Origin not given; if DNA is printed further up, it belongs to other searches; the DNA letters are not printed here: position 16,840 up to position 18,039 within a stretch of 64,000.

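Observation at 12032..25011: Regulator-less oxidative catabolic cluster for an unknown, probably N-containing, carboxylate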

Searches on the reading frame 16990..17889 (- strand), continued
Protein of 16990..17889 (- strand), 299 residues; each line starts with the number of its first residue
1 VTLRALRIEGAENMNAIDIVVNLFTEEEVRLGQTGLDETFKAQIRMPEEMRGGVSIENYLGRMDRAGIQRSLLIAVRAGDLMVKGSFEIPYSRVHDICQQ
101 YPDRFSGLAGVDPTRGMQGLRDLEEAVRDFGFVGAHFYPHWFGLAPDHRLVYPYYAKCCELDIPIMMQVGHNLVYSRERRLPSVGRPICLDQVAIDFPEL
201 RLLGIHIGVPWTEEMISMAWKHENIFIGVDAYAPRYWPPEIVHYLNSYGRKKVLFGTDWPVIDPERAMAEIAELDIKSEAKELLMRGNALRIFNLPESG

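Call 19: find_related_loci(query=A1, collection=genome_contigs, flank=10000)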
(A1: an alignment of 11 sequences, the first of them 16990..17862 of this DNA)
Query A1 (290 aa) in genome_contigs; peptide patterns used: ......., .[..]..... (x = any residue, [..] = any of these).
599 stretches matched a pattern (row limit reached: there are more); 544 encode a relative of the query (tblastn E <= 1e-3); the best 80 are kept; 80 distinct loci.
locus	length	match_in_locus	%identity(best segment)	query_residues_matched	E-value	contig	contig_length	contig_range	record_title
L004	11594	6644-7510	96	1-289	0e+0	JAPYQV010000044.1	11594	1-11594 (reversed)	MAG: Alphaproteobacteria bacterium isolate PW3.concoct.191_sub PW3_7621_length_11594_cov_5.748505, whole genome shotgun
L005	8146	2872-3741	93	1-290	0e+0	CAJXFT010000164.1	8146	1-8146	MAG TPA_asm: uncultured Alphaproteobacteria bacterium isolate ERR599062_bin.171_MetaBAT_v2.12.1_MAG genome assembly, con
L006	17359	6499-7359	82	3-289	8e-165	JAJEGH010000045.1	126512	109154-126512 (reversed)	MAG: Alphaproteobacteria bacterium isolate p16x44bins.53 k141_111002, whole genome shotgun sequence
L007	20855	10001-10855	82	5-289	3e-162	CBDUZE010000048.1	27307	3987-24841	MAG TPA_asm: uncultured Alphaproteobacteria bacterium isolate SRR22302348_concoct_16 genome assembly, contig: ERZ2507359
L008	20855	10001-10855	82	5-289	1e-161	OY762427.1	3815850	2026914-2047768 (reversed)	MAG: Alphaproteobacteria bacterium isolate ccf0328c-cffc-48f6-8afa-02e3c565a3a4 genome assembly, chromosome: 1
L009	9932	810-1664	81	5-289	2e-160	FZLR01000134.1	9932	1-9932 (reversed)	Rhodospirillaceae bacterium Spongia_Bin9 genome assembly, contig: NODE_134_length_9932_cov_4.75964, whole genome shotgun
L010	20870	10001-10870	79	1-290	9e-158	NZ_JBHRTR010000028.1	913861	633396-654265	Marinibaculum pumilum strain KCTC 42964 velvet_auto_83_28, whole genome shotgun sequence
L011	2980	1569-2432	78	2-289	2e-165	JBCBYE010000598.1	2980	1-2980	MAG: Pseudomonadota bacterium isolate J06656_12 k141_360308_length_2980_cov_11.0000, whole genome shotgun sequence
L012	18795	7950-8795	77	8-289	2e-156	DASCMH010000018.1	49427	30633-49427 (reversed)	MAG TPA_asm: Gammaproteobacteria bacterium isolate Fu_MAG_100 c_000000556431, whole genome shotgun sequence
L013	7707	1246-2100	78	5-289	5e-156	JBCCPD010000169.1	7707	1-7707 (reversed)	MAG: Pseudomonadota bacterium isolate P01_D01_bin.12 k141_682922_length_7707_cov_26.0000, whole genome shotgun sequence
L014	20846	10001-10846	78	7-288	8e-156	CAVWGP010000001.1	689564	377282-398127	MAG: uncultured Alphaproteobacteria bacterium isolate MFD04651.bin.1.173 genome assembly, contig: contig_1359, whole gen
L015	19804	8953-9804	79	6-289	1e-155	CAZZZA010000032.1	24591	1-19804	MAG: uncultured Lichenihabitans sp. isolate Green_AP.bin.12 genome assembly, contig: NODE_355_length_24591_cov_14.796585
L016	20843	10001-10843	77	7-287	2e-155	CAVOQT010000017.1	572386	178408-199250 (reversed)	MAG: uncultured Gammaproteobacteria bacterium isolate MFD09964.bin.1.363 genome assembly, contig: contig_7786, whole gen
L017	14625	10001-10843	78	7-287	2e-155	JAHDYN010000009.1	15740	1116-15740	MAG: Gammaproteobacteria bacterium isolate PRO16 NODE_4494_length_15740_cov_4.525534, whole genome shotgun sequence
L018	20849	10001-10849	77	7-289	1e-155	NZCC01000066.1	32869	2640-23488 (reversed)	MAG: Chromatiales bacterium isolate ARS1279 MHASMcontig_444012, whole genome shotgun sequence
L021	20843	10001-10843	78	6-286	9e-155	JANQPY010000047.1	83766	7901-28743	MAG: Gammaproteobacteria bacterium isolate IP29b_bin.181 k99_2156888, whole genome shotgun sequence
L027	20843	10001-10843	78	7-287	9e-154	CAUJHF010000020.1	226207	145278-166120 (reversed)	MAG: Pseudomonadota bacterium isolate KLAP98 genome assembly, contig: KLAP98_132517, whole genome shotgun sequence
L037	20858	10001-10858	77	3-287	8e-153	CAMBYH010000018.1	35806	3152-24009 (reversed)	MAG: Rheinheimera tuosuensis isolate LH-02apr19-57 genome assembly, contig: LH-02apr19-C2178, whole genome shotgun seque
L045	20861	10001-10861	76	4-290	4e-152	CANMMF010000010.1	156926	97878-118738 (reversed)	uncultured Rhodobacteraceae bacterium isolate 814.fasta genome assembly, contig: NODE_10, whole genome shotgun sequence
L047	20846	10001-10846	76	5-286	6e-152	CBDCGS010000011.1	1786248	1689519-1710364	MAG: Alphaproteobacteria bacterium isolate 5446f676-90f9-4cd8-9f6e-1057d8fbf5d8 genome assembly, contig: contig_11, whol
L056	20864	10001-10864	75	1-288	3e-151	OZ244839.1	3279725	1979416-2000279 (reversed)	MAG: Alphaproteobacteria bacterium isolate 6fc921c6-fbc8-4da4-8046-d56663dc60e1 genome assembly, chromosome: 1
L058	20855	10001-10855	75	5-289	2e-151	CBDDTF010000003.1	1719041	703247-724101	MAG: Algihabitans sp. isolate 99a9c27d-3010-44e8-80b6-83296f8a36f4 genome assembly, contig: contig_3, whole genome shotg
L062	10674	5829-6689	76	1-287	1e-150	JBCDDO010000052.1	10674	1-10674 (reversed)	MAG: Pseudomonadota bacterium isolate P01_G01_bin.42 k141_2268870_length_10674_cov_75.0000, whole genome shotgun sequenc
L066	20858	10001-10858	74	5-290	2e-150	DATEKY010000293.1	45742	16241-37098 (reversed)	MAG TPA_asm: Xanthobacteraceae bacterium isolate SMAG_U8902 k141_746365, whole genome shotgun sequence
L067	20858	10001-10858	75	1-286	4e-150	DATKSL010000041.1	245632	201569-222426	MAG TPA_asm: Candidatus Binataceae bacterium isolate SMAG_U14053 k141_1241189, whole genome shotgun sequence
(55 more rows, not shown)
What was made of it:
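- At least 544 species-representative genomes encode a relative of AH2 (call 19).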

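Call 29: search_dna_similar(query=window:16990-17862:-, collection=plasmids, mode=protein, max_evalue=1e-60, max_rows=40)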
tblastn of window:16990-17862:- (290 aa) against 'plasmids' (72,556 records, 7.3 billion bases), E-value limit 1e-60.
Records with a match: 7; places in all: 7; records where one place covers at least 80% of the query: 7.
Best place of each record, by identity: <60% 7.
By first word of the organism name: Variovorax 2; Comamonas 1; Rhizobium 1; Roseomonas 1; Natrinema 1; Haloterrigena 1.
By predicted mobility (MOB-suite, as given by PLSDB): non-mobilizable 7.
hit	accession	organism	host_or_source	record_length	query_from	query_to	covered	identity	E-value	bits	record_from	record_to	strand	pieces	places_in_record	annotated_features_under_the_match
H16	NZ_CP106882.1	Comamonas endophytica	Indosasa shibataeoides,cell culture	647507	4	289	99%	54.5%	1e-103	338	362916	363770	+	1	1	amidohydrolase family protein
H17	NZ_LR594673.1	Variovorax sp. PBL-E5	linuron-contaminated soil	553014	3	290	99%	52.4%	2e-99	326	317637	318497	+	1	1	amidohydrolase family protein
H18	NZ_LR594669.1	Variovorax sp. SRS16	linuron-contaminated soil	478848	3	290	99%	52.4%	2e-99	326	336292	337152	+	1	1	amidohydrolase family protein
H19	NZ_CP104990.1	Rhizobium sp. CC-CFT758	cell culture,agricultural soil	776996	7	286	97%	53.9%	9e-100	327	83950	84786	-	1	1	amidohydrolase family protein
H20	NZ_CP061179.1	Roseomonas haemaphysalidis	tick,pure culture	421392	2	286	98%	49.1%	4e-91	302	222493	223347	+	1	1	amidohydrolase family protein | isochorismatase family cysteine hydrolase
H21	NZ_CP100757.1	Natrinema gelatinilyticum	marine sediment,sediment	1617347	7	286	97%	41.8%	5e-73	250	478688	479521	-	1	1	record has no annotation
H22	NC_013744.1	Haloterrigena turkmenica DSM 5511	-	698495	8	286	96%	37.5%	1e-62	220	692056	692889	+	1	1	amidohydrolase family protein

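Call 30: get_annotated_region(hit=H20, flank=9000)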
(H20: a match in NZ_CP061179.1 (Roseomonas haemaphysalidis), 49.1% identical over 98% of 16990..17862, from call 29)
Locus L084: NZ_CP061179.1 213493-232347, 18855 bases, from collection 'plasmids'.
description: Roseomonas haemaphysalidis strain 546 plasmid p546-2
organism: Roseomonas haemaphysalidis (NCBI taxid 2768162)
taxonomy: Bacteria; Pseudomonadota; Alphaproteobacteria; Rhodospirillales; Acetobacteraceae; Roseomonas; Roseomonas haemaphysalidis
host: -; source: tick,pure culture; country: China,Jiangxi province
typing (MOB-suite, as given by PLSDB): non-mobilizable
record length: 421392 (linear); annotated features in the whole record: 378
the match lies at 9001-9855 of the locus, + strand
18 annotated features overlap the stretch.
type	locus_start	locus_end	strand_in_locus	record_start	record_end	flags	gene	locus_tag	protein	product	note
CDS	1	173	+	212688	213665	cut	-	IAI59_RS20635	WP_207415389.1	tripartite tricarboxylate transporter substrate binding protein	-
CDS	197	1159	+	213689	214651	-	-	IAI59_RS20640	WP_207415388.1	tripartite tricarboxylate transporter substrate binding protein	-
CDS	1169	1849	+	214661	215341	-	-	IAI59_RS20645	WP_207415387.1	cysteine hydrolase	-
CDS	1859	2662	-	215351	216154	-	-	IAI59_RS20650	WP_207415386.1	GntR family transcriptional regulator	-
CDS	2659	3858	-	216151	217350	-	-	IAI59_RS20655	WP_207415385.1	FAD-dependent oxidoreductase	-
CDS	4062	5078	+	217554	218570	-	-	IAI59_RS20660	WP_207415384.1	ABC transporter substrate-binding protein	-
CDS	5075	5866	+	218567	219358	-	-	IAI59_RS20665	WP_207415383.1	ABC transporter ATP-binding protein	GO:0006810 - transport [Evidence IEA]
CDS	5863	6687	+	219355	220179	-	-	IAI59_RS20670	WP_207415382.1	ABC transporter permease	-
CDS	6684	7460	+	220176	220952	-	-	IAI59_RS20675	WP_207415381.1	hypothetical protein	-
CDS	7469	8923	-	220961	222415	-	-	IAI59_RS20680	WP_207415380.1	class I adenylate-forming enzyme family protein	-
CDS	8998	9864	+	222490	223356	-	-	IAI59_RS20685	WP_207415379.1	amidohydrolase family protein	-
CDS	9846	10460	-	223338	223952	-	-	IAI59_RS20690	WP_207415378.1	isochorismatase family cysteine hydrolase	-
CDS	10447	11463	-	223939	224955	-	-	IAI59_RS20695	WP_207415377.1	ABC transporter substrate-binding protein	-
CDS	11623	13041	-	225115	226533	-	-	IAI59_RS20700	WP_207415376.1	FAD-binding protein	-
CDS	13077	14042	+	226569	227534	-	-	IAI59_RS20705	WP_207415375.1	tripartite tricarboxylate transporter substrate binding protein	-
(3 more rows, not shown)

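Call 31: get_annotated_region(hit=H17, flank=9000)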
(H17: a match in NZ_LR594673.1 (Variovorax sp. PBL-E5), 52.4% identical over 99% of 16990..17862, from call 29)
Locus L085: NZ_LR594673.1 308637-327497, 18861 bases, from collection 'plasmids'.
description: Variovorax sp. PBL-E5 plasmid 3
organism: Variovorax sp. PBL-E5 (NCBI taxid 434014)
taxonomy: Bacteria; Pseudomonadota; Betaproteobacteria; Burkholderiales; Comamonadaceae; Variovorax; Variovorax sp. PBL-E5
host: -; source: linuron-contaminated soil; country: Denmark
typing (MOB-suite, as given by PLSDB): non-mobilizable
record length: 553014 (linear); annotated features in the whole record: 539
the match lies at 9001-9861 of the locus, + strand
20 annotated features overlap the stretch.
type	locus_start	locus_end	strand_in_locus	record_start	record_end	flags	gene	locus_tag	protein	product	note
CDS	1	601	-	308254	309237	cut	-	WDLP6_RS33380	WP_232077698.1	tripartite tricarboxylate transporter substrate binding protein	-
CDS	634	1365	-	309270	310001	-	-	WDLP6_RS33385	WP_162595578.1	GntR family transcriptional regulator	-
CDS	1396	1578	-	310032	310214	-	-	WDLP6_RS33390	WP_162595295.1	hypothetical protein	-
CDS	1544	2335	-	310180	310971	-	-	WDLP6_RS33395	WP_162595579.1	IclR family transcriptional regulator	GO:0006355 - regulation of DNA-templated transcription [Evidence IEA]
CDS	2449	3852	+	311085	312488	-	-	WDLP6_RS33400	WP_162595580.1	FAD-dependent oxidoreductase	-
CDS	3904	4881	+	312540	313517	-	-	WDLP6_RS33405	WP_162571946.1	tripartite tricarboxylate transporter substrate binding protein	-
CDS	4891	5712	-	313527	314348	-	-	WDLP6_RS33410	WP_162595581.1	IclR family transcriptional regulator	GO:0006355 - regulation of DNA-templated transcription [Evidence IEA]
CDS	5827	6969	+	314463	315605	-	-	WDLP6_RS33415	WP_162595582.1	acyl-CoA dehydrogenase family protein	-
CDS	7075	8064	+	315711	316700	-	-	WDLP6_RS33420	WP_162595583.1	tripartite tricarboxylate transporter substrate binding protein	-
CDS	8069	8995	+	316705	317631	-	-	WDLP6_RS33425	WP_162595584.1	alpha/beta fold hydrolase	-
CDS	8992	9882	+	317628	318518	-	-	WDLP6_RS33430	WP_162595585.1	amidohydrolase family protein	-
CDS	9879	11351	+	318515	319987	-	-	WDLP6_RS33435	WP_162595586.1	class I adenylate-forming enzyme family protein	-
CDS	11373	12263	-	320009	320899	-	-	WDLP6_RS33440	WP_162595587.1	IclR family transcriptional regulator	GO:0006355 - regulation of DNA-templated transcription [Evidence IEA]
CDS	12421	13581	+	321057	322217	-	-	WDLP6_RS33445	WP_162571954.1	ABC transporter substrate-binding protein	-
CDS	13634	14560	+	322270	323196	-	-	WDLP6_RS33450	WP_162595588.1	branched-chain amino acid ABC transporter permease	GO:0015803 - branched-chain amino acid transport [Evidence IEA]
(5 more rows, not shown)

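Call 33: search_solved_structures(query=A1, max_evalue=0.01, show_alignments=3)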
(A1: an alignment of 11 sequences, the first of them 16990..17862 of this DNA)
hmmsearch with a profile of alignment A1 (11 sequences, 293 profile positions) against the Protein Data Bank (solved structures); distinct sequences matched with E-value up to 0.01: 24.
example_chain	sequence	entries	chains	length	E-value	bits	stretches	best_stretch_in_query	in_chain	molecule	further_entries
3irs_A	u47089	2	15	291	2.3e-19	72.9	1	38-281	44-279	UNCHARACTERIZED PROTEIN BB4693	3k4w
4inf_A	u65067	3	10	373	6.9e-11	45.1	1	45-154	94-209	METAL-DEPENDENT HYDROLASE | 5-Carboxyvanillate Decarboxylase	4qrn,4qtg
2gwg_A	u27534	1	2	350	1.7e-10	43.8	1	31-160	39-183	4-oxalomesaconate hydratase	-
4qs5_A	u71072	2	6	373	3.5e-10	42.8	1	45-154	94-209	Ligw2 Decarboxylase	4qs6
3ij6_A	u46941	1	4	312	4.1e-10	42.6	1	80-280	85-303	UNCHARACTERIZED METAL-DEPENDENT HYDROLASE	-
3s4t_A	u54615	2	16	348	4e-09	39.3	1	49-154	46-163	Amidohydrolase 2 | Gamma-resorcylate decarboxylase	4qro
2dvt_A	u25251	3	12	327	9.5e-08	34.8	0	223-283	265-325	Thermophilic reversible gamma-resorcylate decarboxylase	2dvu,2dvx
6dxq_A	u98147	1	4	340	1.9e-07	33.8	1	80-280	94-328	4-oxalomesaconate hydratase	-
6dwv_B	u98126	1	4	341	1.9e-07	33.8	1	80-280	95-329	4-oxalomesaconate hydratase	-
6dxs_A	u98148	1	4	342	2.1e-07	33.6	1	80-160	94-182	4-oxalomesaconate hydratase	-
3nur_A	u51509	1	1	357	7.6e-07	31.8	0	80-155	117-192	Amidohydrolase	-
7wmb_A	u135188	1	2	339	1e-05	28.1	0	81-155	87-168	Amidohydrolase 2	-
7wkm_A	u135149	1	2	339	1e-05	28.1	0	81-155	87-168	Amidohydrolase 2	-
7wjr_A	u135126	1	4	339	1e-05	28.1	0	81-155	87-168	2,3-dihydroxybenzoate decarboxylase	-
7a19_A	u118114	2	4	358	1.2e-05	27.9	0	81-155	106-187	Amidohydrolase 2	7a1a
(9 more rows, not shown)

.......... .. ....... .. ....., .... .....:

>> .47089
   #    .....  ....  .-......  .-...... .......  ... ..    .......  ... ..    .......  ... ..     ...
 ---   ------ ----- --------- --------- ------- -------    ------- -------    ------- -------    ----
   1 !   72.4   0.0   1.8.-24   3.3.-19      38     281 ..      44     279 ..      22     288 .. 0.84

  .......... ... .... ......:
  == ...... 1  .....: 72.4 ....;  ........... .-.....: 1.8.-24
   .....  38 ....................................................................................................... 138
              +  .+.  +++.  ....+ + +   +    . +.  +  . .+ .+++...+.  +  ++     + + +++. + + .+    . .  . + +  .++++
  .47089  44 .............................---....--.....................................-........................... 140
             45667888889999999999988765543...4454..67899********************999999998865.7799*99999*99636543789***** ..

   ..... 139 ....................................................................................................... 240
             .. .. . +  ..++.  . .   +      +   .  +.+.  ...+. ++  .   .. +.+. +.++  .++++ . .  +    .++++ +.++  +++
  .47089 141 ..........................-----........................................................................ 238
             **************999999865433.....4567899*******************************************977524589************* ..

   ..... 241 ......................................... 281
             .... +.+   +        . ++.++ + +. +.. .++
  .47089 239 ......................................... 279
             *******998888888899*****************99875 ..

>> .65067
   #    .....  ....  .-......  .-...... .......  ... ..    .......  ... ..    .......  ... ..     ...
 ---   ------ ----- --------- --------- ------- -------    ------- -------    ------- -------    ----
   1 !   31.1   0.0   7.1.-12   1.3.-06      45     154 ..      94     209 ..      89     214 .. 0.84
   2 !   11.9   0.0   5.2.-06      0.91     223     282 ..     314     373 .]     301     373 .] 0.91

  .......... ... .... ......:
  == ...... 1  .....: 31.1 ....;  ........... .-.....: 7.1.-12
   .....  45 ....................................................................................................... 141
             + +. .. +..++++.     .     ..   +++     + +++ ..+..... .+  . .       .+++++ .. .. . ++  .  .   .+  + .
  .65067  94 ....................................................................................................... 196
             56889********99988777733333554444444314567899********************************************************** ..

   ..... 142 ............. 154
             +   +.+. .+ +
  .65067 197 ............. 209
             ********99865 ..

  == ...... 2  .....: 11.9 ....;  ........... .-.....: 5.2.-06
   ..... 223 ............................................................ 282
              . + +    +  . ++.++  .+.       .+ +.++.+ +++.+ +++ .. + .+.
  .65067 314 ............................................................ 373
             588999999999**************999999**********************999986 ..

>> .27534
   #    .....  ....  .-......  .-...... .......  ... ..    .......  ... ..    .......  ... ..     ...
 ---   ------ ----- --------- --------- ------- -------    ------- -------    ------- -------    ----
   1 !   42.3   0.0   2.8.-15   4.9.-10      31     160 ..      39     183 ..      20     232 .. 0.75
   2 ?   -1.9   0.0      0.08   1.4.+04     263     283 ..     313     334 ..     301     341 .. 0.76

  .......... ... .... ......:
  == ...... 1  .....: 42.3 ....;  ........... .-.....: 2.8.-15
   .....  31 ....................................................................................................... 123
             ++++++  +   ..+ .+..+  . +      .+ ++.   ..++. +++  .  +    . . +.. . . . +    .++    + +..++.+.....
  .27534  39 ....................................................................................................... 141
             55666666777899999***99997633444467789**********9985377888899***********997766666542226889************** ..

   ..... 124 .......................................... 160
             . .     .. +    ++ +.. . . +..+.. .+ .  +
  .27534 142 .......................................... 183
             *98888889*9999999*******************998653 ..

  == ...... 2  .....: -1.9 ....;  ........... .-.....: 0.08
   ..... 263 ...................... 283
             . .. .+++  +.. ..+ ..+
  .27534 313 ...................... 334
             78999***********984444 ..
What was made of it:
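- On Canonical metal-dependent Amidohydro_2 (COG2159 decarboxylases and hydratases): Gln follows DIPIMM, where LigW has a His after DQPLYI (call 33; ligand identity from own knowledge).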

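Call 40: predict_structure(alignment_id=A1)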
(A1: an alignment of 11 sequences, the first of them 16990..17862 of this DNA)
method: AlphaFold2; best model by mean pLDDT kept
length: 290 residues; sequences in the alignment: 11
mean_pLDDT: 54.2   pTM: 0.56
mean pLDDT of the five models: 54.2, 46.3, 41.3, 41.2, 37.4
residues with pLDDT >= 90: 0; 70-90: 72; 50-70: 75; < 50: 143
segments of 3 or more residues with pLDDT < 50: 1-11, 34-38, 57-59, 69-78, 130-136, 161-180, 199-207, 209-229, 231-262, 265-268, 270-290
pLDDT, mean of each block of 10 residues (from residue 1): 32 64 65 50 66 60 59 43 80 78 74 83 73 47 80 72 35 38 62 56 48 43 42 42 29 37 46 38 29
secondary structure, 60 per line:
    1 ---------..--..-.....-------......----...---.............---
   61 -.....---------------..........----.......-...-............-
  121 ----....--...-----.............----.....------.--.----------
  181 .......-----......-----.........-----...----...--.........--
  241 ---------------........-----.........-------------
elements in order: H17-21 H29-34 H47-57 E62-66 H82-91 E96-102 H108-119 E125-128 H139-151 E156-160 H181-187 E193-198 H204-212 E218-220 H230-238 H256-263 H269-277
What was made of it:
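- The AlphaFold model of AH2 was too poor to use (pLDDT 54; call 40).
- Tried and rejected: AlphaFold on an 11-sequence AH2 alignment gave pLDDT 54 (call 40).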
